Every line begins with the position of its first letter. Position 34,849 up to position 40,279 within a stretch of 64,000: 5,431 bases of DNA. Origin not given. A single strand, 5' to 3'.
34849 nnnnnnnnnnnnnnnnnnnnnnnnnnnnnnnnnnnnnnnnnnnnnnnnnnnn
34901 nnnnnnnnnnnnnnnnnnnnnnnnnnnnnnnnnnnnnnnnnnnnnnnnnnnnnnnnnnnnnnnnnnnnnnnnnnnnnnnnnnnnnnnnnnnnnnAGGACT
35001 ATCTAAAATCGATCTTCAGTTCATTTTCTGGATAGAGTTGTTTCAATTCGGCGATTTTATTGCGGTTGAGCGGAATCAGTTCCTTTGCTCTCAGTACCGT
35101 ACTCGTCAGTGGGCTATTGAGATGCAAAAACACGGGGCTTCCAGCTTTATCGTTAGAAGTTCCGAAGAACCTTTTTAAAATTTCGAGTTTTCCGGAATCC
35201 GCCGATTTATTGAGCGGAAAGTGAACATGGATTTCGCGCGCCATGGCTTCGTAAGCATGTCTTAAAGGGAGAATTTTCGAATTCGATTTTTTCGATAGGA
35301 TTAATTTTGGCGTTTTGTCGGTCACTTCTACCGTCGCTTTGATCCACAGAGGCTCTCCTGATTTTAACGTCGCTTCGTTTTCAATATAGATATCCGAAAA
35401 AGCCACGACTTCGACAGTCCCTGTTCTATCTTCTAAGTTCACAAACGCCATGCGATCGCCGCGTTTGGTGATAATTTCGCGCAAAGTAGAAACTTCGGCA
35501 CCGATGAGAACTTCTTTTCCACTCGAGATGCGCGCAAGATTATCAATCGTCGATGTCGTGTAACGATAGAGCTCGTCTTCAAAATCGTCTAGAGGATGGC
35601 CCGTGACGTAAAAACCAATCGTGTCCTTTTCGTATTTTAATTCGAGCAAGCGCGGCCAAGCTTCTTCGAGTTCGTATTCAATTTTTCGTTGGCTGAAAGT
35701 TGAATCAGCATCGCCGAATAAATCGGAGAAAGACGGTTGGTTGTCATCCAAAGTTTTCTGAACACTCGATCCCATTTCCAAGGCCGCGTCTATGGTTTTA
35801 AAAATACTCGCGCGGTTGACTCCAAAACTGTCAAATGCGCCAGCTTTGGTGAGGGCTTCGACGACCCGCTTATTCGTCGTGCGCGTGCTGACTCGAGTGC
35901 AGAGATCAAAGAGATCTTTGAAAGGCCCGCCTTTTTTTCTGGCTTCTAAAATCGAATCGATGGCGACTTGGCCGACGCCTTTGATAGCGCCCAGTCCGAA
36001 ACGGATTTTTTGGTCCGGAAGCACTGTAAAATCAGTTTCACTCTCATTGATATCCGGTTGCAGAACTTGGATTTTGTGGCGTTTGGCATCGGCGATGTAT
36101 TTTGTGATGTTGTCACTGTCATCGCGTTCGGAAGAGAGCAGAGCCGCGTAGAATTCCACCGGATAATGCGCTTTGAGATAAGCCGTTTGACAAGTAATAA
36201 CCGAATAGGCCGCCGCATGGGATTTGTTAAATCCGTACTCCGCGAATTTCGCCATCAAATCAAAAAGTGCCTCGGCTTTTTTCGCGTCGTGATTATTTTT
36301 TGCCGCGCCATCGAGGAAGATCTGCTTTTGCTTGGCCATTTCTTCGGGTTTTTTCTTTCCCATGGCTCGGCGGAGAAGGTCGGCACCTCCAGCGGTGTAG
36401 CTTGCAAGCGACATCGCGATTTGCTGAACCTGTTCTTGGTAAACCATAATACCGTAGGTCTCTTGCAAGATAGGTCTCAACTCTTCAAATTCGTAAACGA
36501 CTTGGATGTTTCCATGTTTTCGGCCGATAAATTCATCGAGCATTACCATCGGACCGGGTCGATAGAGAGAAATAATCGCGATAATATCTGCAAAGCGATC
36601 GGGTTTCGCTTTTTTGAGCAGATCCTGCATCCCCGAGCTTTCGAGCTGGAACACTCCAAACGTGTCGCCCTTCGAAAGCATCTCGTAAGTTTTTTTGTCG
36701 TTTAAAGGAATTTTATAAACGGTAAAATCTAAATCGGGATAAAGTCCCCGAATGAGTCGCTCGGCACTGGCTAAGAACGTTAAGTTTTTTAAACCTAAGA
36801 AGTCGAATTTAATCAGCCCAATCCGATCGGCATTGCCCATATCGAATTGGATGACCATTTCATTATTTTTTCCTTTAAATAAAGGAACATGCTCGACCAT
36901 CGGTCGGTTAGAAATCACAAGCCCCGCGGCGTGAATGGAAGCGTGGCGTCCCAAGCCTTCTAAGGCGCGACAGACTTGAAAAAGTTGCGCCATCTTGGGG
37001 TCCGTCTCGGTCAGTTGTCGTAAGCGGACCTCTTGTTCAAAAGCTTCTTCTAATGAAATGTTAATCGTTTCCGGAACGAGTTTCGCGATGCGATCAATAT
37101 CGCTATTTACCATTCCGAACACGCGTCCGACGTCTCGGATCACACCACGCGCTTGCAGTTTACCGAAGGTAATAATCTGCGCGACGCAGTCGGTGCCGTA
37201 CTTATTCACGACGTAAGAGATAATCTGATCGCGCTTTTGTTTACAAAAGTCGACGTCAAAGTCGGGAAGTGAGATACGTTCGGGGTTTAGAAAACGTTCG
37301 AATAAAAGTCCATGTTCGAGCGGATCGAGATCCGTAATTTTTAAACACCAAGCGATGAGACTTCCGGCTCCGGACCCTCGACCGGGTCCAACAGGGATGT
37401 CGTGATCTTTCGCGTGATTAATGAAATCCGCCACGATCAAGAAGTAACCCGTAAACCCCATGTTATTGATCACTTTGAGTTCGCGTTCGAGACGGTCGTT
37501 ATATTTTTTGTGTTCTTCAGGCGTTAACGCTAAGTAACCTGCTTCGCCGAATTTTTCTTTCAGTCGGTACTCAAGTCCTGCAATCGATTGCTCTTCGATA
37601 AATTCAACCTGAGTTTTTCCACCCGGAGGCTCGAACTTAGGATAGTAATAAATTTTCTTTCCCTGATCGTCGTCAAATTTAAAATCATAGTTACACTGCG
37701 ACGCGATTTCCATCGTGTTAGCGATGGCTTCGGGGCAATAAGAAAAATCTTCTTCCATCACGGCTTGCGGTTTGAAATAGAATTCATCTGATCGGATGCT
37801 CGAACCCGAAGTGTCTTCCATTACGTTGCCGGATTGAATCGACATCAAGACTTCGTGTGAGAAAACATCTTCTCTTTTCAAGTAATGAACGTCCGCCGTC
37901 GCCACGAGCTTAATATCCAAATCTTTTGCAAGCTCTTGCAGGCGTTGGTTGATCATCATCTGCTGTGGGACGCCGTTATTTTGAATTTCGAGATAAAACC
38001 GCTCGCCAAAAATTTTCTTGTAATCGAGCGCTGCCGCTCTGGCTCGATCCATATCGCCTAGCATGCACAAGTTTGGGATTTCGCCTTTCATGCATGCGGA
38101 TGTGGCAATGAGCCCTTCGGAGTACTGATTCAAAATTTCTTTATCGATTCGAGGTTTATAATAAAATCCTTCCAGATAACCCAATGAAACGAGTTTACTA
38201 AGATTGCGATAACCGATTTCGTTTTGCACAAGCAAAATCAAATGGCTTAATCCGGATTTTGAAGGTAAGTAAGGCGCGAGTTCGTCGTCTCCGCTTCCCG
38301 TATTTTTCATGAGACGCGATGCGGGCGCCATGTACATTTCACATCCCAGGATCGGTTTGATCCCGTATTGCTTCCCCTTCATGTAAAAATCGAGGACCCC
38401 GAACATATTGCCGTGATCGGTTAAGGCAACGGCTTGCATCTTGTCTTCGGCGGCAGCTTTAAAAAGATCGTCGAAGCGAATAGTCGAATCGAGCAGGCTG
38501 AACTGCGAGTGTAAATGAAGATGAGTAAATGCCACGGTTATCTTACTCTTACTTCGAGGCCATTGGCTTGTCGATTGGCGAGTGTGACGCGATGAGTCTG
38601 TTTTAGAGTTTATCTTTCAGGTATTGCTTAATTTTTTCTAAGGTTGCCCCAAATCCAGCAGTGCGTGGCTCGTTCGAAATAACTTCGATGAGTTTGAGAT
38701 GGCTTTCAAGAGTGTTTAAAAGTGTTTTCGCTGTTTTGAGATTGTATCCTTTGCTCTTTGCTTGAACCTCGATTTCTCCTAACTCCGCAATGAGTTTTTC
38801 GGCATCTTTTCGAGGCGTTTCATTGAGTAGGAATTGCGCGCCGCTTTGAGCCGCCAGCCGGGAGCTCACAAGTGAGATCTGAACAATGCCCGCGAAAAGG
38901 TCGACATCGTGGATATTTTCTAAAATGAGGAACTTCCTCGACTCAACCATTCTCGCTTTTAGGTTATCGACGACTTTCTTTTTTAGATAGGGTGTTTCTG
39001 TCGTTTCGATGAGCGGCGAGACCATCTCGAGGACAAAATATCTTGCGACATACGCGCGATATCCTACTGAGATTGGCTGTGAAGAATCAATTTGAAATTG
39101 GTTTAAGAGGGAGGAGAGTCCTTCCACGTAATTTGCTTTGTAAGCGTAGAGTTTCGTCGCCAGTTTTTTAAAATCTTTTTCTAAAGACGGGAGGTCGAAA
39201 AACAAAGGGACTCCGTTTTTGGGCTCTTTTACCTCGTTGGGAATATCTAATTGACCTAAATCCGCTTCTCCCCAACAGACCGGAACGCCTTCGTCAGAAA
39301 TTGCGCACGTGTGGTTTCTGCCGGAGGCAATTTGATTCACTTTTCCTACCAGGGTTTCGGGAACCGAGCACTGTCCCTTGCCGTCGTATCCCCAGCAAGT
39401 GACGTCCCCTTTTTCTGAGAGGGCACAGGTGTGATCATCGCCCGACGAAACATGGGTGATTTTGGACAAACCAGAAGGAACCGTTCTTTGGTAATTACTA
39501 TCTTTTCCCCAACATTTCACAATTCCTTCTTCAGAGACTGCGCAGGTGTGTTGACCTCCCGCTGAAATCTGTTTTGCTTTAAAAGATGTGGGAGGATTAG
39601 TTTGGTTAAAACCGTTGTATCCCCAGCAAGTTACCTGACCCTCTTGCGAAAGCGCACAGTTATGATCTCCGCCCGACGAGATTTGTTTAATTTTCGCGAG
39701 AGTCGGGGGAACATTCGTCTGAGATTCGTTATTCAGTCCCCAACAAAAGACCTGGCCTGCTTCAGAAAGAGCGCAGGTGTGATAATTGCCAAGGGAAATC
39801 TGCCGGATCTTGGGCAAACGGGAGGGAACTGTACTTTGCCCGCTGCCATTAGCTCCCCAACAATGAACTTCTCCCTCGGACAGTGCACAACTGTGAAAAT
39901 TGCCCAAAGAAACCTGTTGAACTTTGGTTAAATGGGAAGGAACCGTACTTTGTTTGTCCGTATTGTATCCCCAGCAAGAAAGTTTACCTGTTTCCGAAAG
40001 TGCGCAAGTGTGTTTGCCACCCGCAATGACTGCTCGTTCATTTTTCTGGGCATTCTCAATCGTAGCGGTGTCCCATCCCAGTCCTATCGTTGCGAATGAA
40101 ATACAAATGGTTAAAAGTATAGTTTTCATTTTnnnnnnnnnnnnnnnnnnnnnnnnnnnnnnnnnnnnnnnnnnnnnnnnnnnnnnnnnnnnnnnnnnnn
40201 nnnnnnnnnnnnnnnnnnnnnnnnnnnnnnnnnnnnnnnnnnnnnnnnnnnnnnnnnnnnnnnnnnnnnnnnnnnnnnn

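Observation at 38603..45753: Operon of four exported paralogs sharing a ~200-aa C-terminal helical module, led by a fifth exported helical protein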

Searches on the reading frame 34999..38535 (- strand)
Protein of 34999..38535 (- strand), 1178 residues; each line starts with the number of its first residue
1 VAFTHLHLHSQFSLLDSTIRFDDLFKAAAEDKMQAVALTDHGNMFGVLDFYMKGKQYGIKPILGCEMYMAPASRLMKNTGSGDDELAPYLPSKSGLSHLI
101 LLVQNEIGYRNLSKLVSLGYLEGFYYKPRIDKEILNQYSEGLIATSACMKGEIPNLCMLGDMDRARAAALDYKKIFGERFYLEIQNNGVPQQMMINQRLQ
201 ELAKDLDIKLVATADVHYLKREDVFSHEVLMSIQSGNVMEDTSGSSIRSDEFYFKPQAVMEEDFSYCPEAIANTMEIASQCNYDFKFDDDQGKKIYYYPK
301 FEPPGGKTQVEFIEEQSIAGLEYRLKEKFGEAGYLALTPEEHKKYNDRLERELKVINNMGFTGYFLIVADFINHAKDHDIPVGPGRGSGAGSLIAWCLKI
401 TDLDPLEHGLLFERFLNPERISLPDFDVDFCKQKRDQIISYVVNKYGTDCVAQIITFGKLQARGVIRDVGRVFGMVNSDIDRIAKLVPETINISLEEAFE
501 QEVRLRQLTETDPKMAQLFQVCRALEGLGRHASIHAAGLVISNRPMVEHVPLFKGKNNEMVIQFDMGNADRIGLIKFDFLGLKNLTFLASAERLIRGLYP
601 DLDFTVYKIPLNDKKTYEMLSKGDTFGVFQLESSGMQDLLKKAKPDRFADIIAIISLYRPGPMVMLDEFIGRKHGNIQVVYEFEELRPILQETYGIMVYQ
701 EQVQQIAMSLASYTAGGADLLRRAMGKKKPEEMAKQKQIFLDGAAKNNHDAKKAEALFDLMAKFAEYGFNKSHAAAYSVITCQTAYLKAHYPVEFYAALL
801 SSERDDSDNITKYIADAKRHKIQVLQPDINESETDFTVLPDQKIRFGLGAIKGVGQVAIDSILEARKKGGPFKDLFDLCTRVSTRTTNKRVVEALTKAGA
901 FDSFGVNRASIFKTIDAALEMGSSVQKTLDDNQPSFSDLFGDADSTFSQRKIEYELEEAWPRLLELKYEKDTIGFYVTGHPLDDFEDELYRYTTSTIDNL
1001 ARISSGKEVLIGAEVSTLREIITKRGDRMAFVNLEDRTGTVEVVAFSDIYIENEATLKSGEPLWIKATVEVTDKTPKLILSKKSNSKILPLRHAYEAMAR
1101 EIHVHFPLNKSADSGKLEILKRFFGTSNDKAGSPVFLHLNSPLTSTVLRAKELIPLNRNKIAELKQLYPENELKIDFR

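Call 78: find_homologous_proteins(query=window:34999-38535:-, max_evalue=1e-50)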
Query window:34999-38535:- (1178 aa): 8000 proteins with E <= 1e-50 among 8000 candidates; the best 120 are listed.
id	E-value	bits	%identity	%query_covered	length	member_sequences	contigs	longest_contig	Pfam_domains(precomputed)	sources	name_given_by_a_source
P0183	0.0e+0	2673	100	100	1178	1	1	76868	PF02811.27,PF14579.13,PF01336.32,PF17657.7,PF07733.19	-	-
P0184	0.0e+0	2270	83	100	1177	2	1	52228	PF02811.27,PF14579.13,PF01336.32,PF17657.7,PF07733.19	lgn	-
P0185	0.0e+0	1915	71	100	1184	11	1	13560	PF02811.27,PF14579.13,PF01336.32,PF17657.7,PF07733.19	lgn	-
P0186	0.0e+0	1902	71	100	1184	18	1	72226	PF02811.27,PF14579.13,PF01336.32,PF17657.7,PF07733.19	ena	-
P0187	0.0e+0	1893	70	100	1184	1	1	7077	PF13742.13,PF02811.27,PF14579.13,PF01336.32,PF17657.7,PF07733.19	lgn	-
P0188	0.0e+0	1892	69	100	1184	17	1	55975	PF02811.27,PF14579.13,PF01336.32,PF17657.7,PF07733.19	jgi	-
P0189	0.0e+0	1888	69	100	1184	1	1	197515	PF02811.27,PF14579.13,PF01336.32,PF17657.7,PF07733.19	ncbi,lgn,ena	-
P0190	0.0e+0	1888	70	100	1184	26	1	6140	PF02811.27,PF14579.13,PF01336.32,PF17657.7,PF07733.19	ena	-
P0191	0.0e+0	1882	69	100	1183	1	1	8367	PF02811.27,PF14579.13,PF01336.32,PF17657.7,PF07733.19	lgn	-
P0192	0.0e+0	1849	68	100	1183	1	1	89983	PF02811.27,PF14579.13,PF01336.32,PF17657.7,PF07733.19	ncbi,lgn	-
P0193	0.0e+0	1840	68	100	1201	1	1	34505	PF02811.27,PF14579.13,PF01336.32,PF17657.7,PF07733.19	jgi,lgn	-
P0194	0.0e+0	1836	68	100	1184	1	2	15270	PF13742.13,PF02811.27,PF14579.13,PF01336.32,PF17657.7,PF07733.19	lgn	-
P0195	0.0e+0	1833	68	100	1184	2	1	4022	PF02811.27,PF14579.13,PF01336.32,PF17657.7,PF07733.19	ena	-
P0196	0.0e+0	1827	67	100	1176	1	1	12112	PF02811.27,PF14579.13,PF17657.7,PF07733.19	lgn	-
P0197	0.0e+0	1821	67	100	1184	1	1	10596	PF02811.27,PF14579.13,PF17657.7,PF07733.19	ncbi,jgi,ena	jgi:DNA polymerase-3 subunit alpha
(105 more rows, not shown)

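Call 79: find_encoding_contigs(protein=P0184, flank=10000, max_places=2)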
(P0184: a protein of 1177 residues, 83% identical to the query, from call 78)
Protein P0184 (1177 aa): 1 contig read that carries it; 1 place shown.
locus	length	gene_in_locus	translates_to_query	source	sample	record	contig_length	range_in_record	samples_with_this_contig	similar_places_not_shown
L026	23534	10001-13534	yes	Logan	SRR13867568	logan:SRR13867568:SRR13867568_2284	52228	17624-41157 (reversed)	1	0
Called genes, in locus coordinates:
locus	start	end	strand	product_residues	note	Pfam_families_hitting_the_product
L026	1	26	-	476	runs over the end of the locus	PF13442:Cytochrome_CBB3 (faint), PF21419:RoxA-like_Cyt-c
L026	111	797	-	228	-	-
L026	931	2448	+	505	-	-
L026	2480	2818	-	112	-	-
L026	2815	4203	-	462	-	-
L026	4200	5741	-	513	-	PF00082:Peptidase_S8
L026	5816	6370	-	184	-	-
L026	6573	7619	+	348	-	PF01212:Beta_elim_lyase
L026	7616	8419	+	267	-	PF10502:Peptidase_S26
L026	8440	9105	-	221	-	-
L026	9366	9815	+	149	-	-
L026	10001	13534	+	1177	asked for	PF02811:PHP, PF07733:DNA_pol3_alpha, PF17657:DNA_pol3_finger, PF14579:HHH_6, PF01336:tRNA_anti-codon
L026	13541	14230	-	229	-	PF00072:Response_reg, PF00486:Trans_reg_C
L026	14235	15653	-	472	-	PF13493:DUF4118, PF00512:HisKA, PF02518:HATPase_c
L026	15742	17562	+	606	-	PF02705:K_trans (faint), PF13520:AA_permease_2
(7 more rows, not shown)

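Call 80: find_encoding_contigs(protein=P0186, flank=10000, max_places=2)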
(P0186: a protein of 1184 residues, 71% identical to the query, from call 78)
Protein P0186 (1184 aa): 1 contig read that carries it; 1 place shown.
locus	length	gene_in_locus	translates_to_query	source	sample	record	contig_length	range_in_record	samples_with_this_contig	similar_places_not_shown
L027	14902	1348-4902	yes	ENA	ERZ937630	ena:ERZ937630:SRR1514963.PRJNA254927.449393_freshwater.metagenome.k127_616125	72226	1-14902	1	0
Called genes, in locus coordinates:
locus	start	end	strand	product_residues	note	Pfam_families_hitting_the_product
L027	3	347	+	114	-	?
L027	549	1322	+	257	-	PF10502:Peptidase_S26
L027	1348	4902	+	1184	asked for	PF02811:PHP, PF07733:DNA_pol3_alpha, PF17657:DNA_pol3_finger, PF14579:HHH_6, PF01336:tRNA_anti-codon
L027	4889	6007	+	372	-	-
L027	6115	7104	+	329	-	-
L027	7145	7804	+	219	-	PF21948:LplA-B_cat, PF03099:BPL_LplA_LipB (weak)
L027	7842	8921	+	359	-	PF13462:Thioredoxin_4, PF01323:DSBA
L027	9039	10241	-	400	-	PF00009:GTP_EFTU, PF01926:MMR_HSR1 (faint), PF22594:GTP-eEF1A_C (weak)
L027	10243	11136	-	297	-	PF01507:PAPS_reduct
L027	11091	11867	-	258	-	PF09834:DUF2061, PF01583:APS_kinase, PF13671:AAA_33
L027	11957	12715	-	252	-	-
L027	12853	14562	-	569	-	PF06418:CTP_synth_N, PF00117:GATase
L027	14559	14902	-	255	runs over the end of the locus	PF02348:CTP_transf_3, PF12804:NTP_transf_3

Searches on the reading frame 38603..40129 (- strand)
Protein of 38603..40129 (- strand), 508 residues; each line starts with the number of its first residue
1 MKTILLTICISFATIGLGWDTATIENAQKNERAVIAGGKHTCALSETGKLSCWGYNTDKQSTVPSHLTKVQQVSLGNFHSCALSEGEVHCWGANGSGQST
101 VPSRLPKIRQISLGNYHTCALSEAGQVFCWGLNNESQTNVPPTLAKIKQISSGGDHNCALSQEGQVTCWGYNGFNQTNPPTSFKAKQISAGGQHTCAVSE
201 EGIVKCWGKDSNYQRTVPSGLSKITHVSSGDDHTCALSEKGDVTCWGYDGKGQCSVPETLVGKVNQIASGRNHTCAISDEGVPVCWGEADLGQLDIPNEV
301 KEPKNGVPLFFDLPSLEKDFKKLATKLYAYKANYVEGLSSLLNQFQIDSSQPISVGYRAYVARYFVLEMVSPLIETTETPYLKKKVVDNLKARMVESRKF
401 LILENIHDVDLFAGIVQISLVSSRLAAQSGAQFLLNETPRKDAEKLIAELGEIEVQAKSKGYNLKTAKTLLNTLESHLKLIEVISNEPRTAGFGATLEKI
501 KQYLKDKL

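Call 3: search_protein_families(library=pfam, proteins=[window:38603-40129:-], max_evalue=0.1)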
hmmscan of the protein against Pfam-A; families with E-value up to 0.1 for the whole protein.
window:38603-40129:- (508 aa): 4 families
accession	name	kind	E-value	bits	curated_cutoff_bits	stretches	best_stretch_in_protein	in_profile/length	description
PF13540.12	RCC1_2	-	3e-64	211.8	22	7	108-137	1-30/30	Regulator of chromosome condensation (RCC1) repeat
PF25390.1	WD40_RLD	-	1.6e-49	169.6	150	2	32-214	34-277/363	RCC1-like domain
PF00415.24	RCC1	-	3.4e-16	60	21.7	0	219-237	30-50/50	Regulator of chromosome condensation (RCC1) repeat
PF25384.1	Alsin_RLD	-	0.018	14.8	100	0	110-138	279-307/405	Alsin RCC1-like domain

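Call 4: search_protein_families(library=ncbifam, proteins=[window:38603-40129:-], max_evalue=0.1)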
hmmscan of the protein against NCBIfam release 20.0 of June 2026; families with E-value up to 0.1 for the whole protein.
window:38603-40129:- (508 aa): 1 family
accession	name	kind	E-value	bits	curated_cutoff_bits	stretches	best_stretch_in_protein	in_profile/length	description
NF005983.0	PRK08085.1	equivalog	0.048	13.3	408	1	421-486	24-92/254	gluconate 5-dehydrogenase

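Call 32: find_encoding_contigs(protein=window:38603-40129:-, flank=10000, max_places=6)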
Protein window:38603-40129:- (508 aa): no gene with exactly this product is on record in the collection.

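Call 85: search_protein_families(library=padloc, proteins=[window:38603-40129:-], max_evalue=0.01)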
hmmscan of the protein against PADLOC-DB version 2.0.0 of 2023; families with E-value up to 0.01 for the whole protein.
window:38603-40129:- (508 aa): 0 families
